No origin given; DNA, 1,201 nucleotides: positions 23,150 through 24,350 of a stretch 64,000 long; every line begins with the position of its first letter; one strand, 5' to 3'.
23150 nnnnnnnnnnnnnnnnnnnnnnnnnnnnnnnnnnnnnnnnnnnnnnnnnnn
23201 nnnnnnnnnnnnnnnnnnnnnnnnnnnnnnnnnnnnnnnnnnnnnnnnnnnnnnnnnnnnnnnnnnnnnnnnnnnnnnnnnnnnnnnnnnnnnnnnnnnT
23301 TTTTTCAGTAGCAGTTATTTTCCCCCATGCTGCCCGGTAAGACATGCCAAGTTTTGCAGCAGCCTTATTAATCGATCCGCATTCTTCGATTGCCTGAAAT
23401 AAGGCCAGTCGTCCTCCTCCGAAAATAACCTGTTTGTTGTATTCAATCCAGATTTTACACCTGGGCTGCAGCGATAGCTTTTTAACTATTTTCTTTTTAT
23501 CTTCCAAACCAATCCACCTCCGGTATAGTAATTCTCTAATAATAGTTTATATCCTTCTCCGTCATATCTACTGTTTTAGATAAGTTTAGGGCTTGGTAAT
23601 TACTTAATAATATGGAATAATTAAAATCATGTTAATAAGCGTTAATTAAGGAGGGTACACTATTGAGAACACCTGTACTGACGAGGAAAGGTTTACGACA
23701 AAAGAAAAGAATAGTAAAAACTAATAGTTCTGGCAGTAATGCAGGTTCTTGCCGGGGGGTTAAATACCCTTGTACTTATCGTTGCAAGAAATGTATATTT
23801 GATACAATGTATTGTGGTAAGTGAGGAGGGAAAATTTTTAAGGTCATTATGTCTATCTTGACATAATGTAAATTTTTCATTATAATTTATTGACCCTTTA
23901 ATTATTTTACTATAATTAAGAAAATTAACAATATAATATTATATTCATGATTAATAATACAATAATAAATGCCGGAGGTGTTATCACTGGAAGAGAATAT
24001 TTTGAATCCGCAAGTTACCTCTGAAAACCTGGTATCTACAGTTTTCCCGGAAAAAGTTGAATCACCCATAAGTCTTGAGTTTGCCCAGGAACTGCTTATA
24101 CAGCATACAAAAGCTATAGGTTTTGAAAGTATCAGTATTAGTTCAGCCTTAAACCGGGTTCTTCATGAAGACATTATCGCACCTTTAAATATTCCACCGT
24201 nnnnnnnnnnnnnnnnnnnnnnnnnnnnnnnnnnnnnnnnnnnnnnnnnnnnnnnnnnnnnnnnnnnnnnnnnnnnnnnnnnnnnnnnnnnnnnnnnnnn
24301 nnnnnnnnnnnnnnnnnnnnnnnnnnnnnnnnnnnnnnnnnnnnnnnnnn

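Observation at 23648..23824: Unannotated Cys-rich 53-aa ORF with a consensus RBS between the ModE-like regulator and moeA2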

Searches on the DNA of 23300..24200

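Call 3: search_rna_families(source=window, start=23300, end=24200, threshold=evalue, max_evalue=10, show_alignments=2)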
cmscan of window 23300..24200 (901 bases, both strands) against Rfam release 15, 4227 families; matches with E-value up to 10: 0.
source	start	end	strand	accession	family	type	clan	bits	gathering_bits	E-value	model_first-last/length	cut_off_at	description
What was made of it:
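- There is no Rfam element at E <= 10 (call 3).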
